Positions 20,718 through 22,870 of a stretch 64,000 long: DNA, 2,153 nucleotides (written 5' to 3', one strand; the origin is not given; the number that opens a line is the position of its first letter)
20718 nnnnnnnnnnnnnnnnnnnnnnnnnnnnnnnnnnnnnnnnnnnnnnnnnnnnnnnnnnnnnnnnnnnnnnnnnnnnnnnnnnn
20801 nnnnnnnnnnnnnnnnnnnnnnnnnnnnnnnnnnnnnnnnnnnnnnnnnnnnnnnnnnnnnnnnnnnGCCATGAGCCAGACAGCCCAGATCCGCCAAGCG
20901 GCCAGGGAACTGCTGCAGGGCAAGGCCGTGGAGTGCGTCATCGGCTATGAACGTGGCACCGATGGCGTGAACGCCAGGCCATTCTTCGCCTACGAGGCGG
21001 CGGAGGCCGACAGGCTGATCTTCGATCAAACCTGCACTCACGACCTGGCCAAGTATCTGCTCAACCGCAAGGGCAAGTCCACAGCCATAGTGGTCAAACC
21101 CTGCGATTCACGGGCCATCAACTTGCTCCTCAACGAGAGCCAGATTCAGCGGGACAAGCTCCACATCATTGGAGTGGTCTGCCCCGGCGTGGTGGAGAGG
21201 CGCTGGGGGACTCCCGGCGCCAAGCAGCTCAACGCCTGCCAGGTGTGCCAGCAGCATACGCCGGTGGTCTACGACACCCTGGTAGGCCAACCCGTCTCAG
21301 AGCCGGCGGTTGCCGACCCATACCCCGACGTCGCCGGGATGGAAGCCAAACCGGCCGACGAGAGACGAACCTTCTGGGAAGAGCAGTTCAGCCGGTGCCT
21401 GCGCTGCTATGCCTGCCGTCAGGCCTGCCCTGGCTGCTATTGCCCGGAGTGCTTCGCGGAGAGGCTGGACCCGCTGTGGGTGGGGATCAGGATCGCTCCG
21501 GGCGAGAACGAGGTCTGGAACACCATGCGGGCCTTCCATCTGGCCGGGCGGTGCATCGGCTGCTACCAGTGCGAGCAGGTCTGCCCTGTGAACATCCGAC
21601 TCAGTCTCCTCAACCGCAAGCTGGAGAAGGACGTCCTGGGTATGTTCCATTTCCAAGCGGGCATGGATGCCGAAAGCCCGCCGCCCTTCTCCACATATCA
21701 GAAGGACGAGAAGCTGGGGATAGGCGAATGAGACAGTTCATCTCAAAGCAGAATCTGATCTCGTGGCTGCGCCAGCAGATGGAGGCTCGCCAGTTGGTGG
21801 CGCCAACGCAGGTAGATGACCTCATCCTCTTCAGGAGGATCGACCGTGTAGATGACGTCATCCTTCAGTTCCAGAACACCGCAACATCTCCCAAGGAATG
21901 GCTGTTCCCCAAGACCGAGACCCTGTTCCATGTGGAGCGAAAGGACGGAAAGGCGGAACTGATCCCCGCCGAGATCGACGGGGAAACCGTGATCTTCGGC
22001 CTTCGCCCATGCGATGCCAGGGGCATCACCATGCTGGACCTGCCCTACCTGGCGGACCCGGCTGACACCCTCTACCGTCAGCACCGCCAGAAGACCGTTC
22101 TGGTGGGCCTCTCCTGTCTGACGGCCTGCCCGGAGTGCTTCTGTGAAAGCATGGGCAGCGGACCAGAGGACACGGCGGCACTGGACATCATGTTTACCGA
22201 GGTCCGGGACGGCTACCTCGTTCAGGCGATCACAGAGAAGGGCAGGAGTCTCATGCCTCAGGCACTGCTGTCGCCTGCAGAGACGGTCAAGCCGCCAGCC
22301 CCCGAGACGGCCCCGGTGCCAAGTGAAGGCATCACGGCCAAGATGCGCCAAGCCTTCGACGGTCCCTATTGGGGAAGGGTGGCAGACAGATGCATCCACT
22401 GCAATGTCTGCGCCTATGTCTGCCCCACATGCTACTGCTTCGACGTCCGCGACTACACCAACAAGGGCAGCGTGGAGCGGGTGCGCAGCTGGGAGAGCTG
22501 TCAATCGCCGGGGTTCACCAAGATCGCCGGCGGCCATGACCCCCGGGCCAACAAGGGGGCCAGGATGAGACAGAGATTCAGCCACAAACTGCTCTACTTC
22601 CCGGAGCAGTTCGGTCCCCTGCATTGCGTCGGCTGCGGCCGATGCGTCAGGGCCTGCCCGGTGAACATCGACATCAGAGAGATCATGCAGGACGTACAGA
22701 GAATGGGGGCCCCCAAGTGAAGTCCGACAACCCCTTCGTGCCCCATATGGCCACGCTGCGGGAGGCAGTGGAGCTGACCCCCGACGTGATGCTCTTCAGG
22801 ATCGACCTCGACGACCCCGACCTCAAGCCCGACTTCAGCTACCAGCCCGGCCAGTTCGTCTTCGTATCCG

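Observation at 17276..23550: Flx-Hdr-like six-gene cluster built around an HdrD-type (CCG) subunit rather than HdrBC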

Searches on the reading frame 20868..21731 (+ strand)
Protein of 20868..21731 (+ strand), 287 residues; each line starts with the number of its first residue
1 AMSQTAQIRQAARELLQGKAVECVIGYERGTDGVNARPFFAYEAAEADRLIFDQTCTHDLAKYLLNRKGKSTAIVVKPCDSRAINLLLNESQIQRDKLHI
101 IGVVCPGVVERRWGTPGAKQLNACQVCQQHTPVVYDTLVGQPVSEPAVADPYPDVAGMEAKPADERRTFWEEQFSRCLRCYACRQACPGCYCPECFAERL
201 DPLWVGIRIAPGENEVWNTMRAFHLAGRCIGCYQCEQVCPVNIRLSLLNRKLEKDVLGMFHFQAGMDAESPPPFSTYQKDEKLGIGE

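Call 4: search_protein_families(library=pfam, proteins=[window:20868-21731:+], max_evalue=0.01)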
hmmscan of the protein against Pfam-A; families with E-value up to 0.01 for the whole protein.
window:20868-21731:+ (287 aa): 12 families
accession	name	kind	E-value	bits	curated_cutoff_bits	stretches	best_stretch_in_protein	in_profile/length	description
PF00037.32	Fer4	-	2.4e-08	33.9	21.1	1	227-243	6-22/24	4Fe-4S binding domain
PF12797.12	Fer4_2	-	9.1e-07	28.9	24.5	2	223-241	4-22/22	4Fe-4S binding domain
PF12838.12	Fer4_7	-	7.8e-06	26.7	27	1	222-243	31-52/52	4Fe-4S dicluster domain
PF13183.11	Fer4_8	-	4.2e-05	24.4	27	1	174-243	2-68/68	4Fe-4S dicluster domain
PF13187.11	Fer4_9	-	5.7e-05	23.5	27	0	216-242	24-50/52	4Fe-4S dicluster domain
PF13237.11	Fer4_10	-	0.00029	21.2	25.5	1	173-240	5-53/53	4Fe-4S dicluster domain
PF12798.12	Fer4_3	-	0.00071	20.7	27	1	229-243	1-15/15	4Fe-4S binding domain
PF12837.12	Fer4_6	-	0.0008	19.7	25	1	227-242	7-22/24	4Fe-4S binding domain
PF04432.18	FrhB_FdhB_C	-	0.0012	19.2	23.3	1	70-111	2-44/150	Coenzyme F420 hydrogenase/dehydrogenase, beta subunit C terminus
PF13534.11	Fer4_17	-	0.0015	19.5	22.2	1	176-243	1-60/61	4Fe-4S dicluster domain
PF14697.11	Fer4_21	-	0.003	18.1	35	1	226-241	38-53/59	4Fe-4S dicluster domain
PF17179.9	Fer4_22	-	0.0032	18.7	27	0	176-196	1-21/95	4Fe-4S dicluster domain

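Call 5: search_protein_families(library=ncbifam, proteins=[window:20868-21731:+], max_evalue=0.01)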
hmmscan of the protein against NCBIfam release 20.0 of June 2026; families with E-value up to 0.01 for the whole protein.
window:20868-21731:+ (287 aa): 16 families
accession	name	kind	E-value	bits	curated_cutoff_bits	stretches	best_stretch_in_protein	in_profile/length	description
TIGR01945.1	rnfC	subfamily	1.2e-05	24.1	245.95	0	227-267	363-403/435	RnfABCDGE type electron transport complex subunit C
NF038196.1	ferrodoxin_EFR1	subfamily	2e-05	24.8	75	1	216-242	173-199/242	EFR1 family ferrodoxin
TIGR01971.1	NuoI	subfamily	3.8e-05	23.3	113.05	1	227-246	42-62/121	NADH-quinone oxidoreductase, chain I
TIGR02910.1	sulfite_red_A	equivalog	0.00016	21.1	323.15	0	166-193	211-238/334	anaerobic sulfite reductase subunit AsrA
NF004543.0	PRK05888.2-5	equivalog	0.00019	21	243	0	205-242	35-74/217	NADH-quinone oxidoreductase subunit NuoI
NF003475.0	PRK05113.1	equivalog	0.00023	21.1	203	0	219-242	105-128/190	electron transport complex subunit RsxB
TIGR02936.1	fdxN_nitrog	equivalog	0.00028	20.9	80.55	1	213-242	56-85/91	ferredoxin III, nif-specific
NF004545.0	PRK05888.3-1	equivalog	0.00038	20.2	229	1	220-251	59-91/154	NADH-quinone oxidoreductase subunit NuoI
NF010590.0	PRK13984.1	equivalog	0.0028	15.8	946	0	213-242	34-65/611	putative oxidoreductase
NF004536.0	PRK05888.1-1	equivalog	0.0034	16.7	212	0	166-189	88-111/180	NADH-quinone oxidoreductase subunit NuoI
NF009053.0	PRK12387.1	subfamily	0.0038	17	204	0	226-246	72-93/180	formate hydrogenlyase complex iron-sulfur subunit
NF007382.0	PRK09898.1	equivalog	0.0038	16.8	213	0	228-241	155-168/208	ferredoxin-like protein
NF040833.1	sulfhyd_HydB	equivalog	0.0049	15.8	750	0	167-194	223-250/367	NADPH-dependent hydrogenase/sulfhydrogenase 1 subunit beta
TIGR00273.1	TIGR00273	equivalog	0.0055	15.6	444.8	0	175-258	293-374/432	LutB/LldF family L-lactate oxidation iron-sulfur protein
NF045663.1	diclust_near_Sec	equivalog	0.0059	14.7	530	1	174-250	303-376/759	pyridine nucleotide-disulfide oxidoreductase/dicluster-binding protein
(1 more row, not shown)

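Call 30: search_solved_structures(query=window:20868-21731:+, show_alignments=0, max_evalue=0.1)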
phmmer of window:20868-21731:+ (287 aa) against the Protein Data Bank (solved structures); distinct sequences matched with E-value up to 0.1: 42.
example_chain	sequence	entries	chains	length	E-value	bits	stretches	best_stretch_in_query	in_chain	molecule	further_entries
8rvu_E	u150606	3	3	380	3.7e-25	91.9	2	169-276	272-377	Formate dehydrogenase, beta subunit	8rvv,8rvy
9t1s_M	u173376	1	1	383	1.7e-23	86.4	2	169-273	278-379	formate dehydrogenase (coenzyme F420)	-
7bkb_E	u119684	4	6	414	3.9e-21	78.7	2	163-276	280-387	Formate dehydrogenase, beta subunit (F420)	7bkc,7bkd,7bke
9nez_B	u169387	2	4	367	0.0023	20.3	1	167-195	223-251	Sulfhydrogenase 1 subunit beta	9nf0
8e9g_I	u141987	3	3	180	0.0048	19.2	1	146-243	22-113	NADH-quinone oxidoreductase subunit I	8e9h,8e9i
31ox_C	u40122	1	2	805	0.0092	18.3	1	147-254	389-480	Acetyl-CoA decarbonylase/synthase complex subunit alpha 2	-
7qco_C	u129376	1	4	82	0.013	17.9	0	226-250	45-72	Photosystem I iron-sulfur center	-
7f4v_aC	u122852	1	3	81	0.017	17.5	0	212-243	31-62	Photosystem I iron-sulfur center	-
9e0j_K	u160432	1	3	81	0.02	17.2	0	223-243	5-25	Photosystem I iron-sulfur center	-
9lut_C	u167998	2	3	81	0.032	16.6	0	223-243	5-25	Photosystem I iron-sulfur center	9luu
6qph_C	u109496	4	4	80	0.035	16.4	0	227-243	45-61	Photosystem I iron-sulfur center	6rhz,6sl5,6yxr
9mgw_C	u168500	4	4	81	0.036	16.4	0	227-243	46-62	Photosystem I iron-sulfur center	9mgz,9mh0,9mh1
8cmo_C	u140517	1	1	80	0.036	16.4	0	218-243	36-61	Photosystem I subunit VII PsaC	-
7dr0_C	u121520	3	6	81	0.041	16.2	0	226-243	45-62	Photosystem I iron-sulfur center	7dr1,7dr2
9kqp_C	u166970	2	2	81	0.044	16.1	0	223-243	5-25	Photosystem I iron-sulfur center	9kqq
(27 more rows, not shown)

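Call 54: search_solved_structures(query=window:20871-21731:+, show_alignments=2, max_evalue=1e-10)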
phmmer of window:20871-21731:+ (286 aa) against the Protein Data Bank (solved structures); distinct sequences matched with E-value up to 1e-10: 3.
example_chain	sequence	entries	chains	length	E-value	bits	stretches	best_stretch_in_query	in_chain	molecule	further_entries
8rvu_E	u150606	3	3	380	3.6e-25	91.9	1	168-275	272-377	Formate dehydrogenase, beta subunit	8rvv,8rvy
9t1s_M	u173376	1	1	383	1.7e-23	86.4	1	168-272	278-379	formate dehydrogenase (coenzyme F420)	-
7bkb_E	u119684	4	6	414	3.8e-21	78.7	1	162-275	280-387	Formate dehydrogenase, beta subunit (F420)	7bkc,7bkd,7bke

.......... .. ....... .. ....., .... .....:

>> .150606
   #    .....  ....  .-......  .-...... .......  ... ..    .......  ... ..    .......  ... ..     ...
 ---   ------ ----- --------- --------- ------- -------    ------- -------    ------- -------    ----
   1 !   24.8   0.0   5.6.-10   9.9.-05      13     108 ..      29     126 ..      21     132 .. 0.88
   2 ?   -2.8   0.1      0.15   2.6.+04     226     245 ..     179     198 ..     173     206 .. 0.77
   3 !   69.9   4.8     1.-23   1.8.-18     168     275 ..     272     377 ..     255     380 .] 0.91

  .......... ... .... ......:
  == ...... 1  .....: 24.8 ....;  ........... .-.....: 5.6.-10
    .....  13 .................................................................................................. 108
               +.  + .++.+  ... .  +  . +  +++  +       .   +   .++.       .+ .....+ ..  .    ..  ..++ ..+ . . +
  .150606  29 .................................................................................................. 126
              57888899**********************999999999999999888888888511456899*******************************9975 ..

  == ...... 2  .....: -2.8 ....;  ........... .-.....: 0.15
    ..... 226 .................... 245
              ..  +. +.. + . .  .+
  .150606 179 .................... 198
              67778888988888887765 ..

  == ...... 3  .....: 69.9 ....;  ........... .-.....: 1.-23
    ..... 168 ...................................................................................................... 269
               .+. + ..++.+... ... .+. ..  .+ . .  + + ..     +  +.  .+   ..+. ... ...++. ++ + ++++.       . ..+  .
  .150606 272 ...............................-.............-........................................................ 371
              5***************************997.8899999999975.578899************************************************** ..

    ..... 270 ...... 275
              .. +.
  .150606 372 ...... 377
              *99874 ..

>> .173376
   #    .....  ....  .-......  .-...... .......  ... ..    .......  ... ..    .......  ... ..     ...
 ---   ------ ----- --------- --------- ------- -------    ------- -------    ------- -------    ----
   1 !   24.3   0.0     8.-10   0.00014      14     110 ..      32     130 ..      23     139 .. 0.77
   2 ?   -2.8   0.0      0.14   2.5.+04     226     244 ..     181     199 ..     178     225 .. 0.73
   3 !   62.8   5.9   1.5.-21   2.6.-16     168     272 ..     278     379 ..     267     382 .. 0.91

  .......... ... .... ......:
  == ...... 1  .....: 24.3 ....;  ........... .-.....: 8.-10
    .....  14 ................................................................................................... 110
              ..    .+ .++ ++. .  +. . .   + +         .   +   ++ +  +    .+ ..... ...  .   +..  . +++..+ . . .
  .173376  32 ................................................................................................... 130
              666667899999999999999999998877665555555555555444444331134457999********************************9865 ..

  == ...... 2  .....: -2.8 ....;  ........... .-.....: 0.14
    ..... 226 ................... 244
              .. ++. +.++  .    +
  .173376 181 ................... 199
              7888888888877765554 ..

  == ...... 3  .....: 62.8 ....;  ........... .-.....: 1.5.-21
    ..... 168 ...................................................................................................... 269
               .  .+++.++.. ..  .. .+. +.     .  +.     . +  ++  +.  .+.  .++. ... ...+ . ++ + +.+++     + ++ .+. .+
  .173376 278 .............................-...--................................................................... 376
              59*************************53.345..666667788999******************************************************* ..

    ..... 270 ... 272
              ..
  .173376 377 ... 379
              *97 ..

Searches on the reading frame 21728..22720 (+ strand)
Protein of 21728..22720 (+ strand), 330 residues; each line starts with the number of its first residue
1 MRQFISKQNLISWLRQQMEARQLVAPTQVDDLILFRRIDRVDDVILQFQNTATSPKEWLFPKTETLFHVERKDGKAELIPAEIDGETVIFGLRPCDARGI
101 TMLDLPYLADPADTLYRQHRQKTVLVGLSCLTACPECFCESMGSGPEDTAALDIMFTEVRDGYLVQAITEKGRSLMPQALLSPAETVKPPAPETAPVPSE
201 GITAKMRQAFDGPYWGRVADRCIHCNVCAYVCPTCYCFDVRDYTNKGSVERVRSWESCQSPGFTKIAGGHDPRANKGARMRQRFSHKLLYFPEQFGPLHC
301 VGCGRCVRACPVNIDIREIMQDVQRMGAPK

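Call 4: search_protein_families(library=pfam, proteins=[window:21728-22720:+], max_evalue=0.01)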
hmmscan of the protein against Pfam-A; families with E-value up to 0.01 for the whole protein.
window:21728-22720:+ (330 aa): 15 families
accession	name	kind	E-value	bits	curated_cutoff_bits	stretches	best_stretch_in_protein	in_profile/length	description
PF17179.9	Fer4_22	-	7.1e-34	117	27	1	221-314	1-95/95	4Fe-4S dicluster domain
PF00037.32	Fer4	-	4.9e-09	36.1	21.1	2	299-313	7-21/24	4Fe-4S binding domain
PF13237.11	Fer4_10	-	4.8e-08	33.2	25.5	1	299-316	8-26/53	4Fe-4S dicluster domain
PF12797.12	Fer4_2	-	2.6e-07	30.6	24.5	2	299-312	9-22/22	4Fe-4S binding domain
PF13187.11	Fer4_9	-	8.6e-07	29.3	27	1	298-313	35-50/52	4Fe-4S dicluster domain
PF12838.12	Fer4_7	-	1.4e-06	29.1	27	1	221-314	1-52/52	4Fe-4S dicluster domain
PF13183.11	Fer4_8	-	2.2e-06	28.5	27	1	219-314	2-68/68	4Fe-4S dicluster domain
PF13746.11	Fer4_18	-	4.2e-06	27.4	27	1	297-321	58-82/114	4Fe-4S dicluster domain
PF13534.11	Fer4_17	-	8.1e-06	26.7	22.2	1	213-233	37-57/61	4Fe-4S dicluster domain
PF14697.11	Fer4_21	-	0.00015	22.3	35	0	299-313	40-54/59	4Fe-4S dicluster domain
PF13484.11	Fer4_16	-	0.00094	20.4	30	1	299-314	1-16/66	4Fe-4S double cluster binding domain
PF12800.12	Fer4_4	-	0.0011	19.6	24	1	299-312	3-16/17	4Fe-4S binding domain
PF12837.12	Fer4_6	-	0.0012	19.1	25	1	300-313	9-22/24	4Fe-4S binding domain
PF25160.1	LdpA_Fe-S-bd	-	0.0024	18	27.6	1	299-314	27-42/49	LdpA Fe-S cluster-binding domain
PF12798.12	Fer4_3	-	0.0027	18.9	27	1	300-314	1-15/15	4Fe-4S binding domain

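Call 5: search_protein_families(library=ncbifam, proteins=[window:21728-22720:+], max_evalue=0.01)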
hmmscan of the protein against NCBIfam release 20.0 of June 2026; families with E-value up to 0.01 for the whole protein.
window:21728-22720:+ (330 aa): 33 families (the best 25 are shown)
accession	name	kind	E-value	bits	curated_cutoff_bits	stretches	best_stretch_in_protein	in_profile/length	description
TIGR02910.1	sulfite_red_A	equivalog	1e-51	176.2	323.15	1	31-322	39-325/334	anaerobic sulfite reductase subunit AsrA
NF040829.1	sulfhyd_ShyB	equivalog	2.4e-50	171.4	690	2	6-175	7-170/334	NAD(P)-dependent hydrogenase/sulfhydrogenase 2 subunit beta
NF040833.1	sulfhyd_HydB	equivalog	8.8e-48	163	750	2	211-319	222-331/367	NADPH-dependent hydrogenase/sulfhydrogenase 1 subunit beta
TIGR02745.1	ccoG_rdxA_fixG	equivalog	3.4e-07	29.6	316.7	1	299-321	232-254/435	cytochrome c oxidase accessory protein CcoG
NF004537.0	PRK05888.1-3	equivalog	3.6e-07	29.9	163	1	279-321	51-91/204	NADH-quinone oxidoreductase subunit NuoI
TIGR01971.1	NuoI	subfamily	4.7e-07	29.4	113.05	2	218-247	40-68/121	NADH-quinone oxidoreductase, chain I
NF009053.0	PRK12387.1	subfamily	7.8e-06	25.8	204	1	196-235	49-88/180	formate hydrogenlyase complex iron-sulfur subunit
NF006076.0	PRK08222.1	equivalog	1.1e-05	25.4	270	0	196-235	49-88/181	hydrogenase 4 subunit H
TIGR01944.1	rnfB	subfamily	3.5e-05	23.4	68.7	0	299-313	114-128/190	RnfABCDGE type electron transport complex subunit B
NF038196.1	ferrodoxin_EFR1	subfamily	4.3e-05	23.7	75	0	299-314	185-201/242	EFR1 family ferrodoxin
TIGR00403.1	ndhI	equivalog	0.00018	21.1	302.35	0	219-235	61-77/183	NAD(P)H-quinone oxidoreductase subunit I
NF040612.1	F420_dehyd_FpoI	exception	0.00024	20.9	180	0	299-313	43-57/135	F420H2 dehydrogenase subunit FpoI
TIGR02176.1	pyruv_ox_red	equivalog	0.00025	19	911.35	1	209-319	674-760/1167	pyruvate:ferredoxin (flavodoxin) oxidoreductase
NF004540.0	PRK05888.2-1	equivalog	0.00051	19.6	215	0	219-240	43-63/139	NADH-quinone oxidoreductase subunit NuoI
NF004539.0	PRK05888.1-5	equivalog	0.00058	19.6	225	0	218-234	59-75/162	NADH-quinone oxidoreductase subunit NuoI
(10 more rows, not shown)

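Call 28: search_solved_structures(query=window:21728-22720:+, show_alignments=0, max_evalue=0.01)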
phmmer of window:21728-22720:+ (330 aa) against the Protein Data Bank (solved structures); distinct sequences matched with E-value up to 0.01: 16.
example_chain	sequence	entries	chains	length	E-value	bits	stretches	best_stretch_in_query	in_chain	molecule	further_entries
9nez_B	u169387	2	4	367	5.8e-46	160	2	210-316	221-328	Sulfhydrogenase 1 subunit beta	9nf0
8rvu_E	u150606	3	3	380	8.3e-05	24.7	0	215-240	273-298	Formate dehydrogenase, beta subunit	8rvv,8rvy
9e0j_K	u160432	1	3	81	0.00024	23.2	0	300-325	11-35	Photosystem I iron-sulfur center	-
2wsc_C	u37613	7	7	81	0.00058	22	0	300-314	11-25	PHOTOSYSTEM I IRON-SULFUR CENTER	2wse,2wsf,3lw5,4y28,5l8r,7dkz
2o01_C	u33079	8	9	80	0.00068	21.7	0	300-314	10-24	Photosystem I iron-sulfur center | PsaC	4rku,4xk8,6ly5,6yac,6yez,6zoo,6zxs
9t1s_M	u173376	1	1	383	0.0011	21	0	214-249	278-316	formate dehydrogenase (coenzyme F420)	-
6kmw_aC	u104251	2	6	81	0.0011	21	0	300-314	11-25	Photosystem I iron-sulfur center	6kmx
9hyu_C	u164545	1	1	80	0.0015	20.6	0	299-314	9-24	Photosystem I iron-sulfur center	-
1b0p_A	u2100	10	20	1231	0.0026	19.8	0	208-235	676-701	PROTEIN (PYRUVATE-FERREDOXIN OXIDOREDUCTASE) | Pyruvate-Ferredoxin Oxidoreductase | PYRUVATE FERREDOXIN OXIDOREDUCTASE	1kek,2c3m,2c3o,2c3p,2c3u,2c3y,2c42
7plm_A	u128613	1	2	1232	0.0026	19.8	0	208-235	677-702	Pyruvate:ferredoxin oxidoreductase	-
8jze_c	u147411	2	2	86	0.0027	19.8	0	299-324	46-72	Photosystem I PsaC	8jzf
9mqx_A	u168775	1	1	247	0.0035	19.4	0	220-236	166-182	NADH:ubiquinone oxidoreductase chain G-like protein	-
9sfi_U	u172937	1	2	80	0.0051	18.9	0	296-315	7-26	4Fe-4S binding protein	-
8jjr_c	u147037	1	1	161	0.0075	18.3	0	277-314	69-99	PsaC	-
7f4v_aC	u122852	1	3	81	0.0078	18.3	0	300-314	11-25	Photosystem I iron-sulfur center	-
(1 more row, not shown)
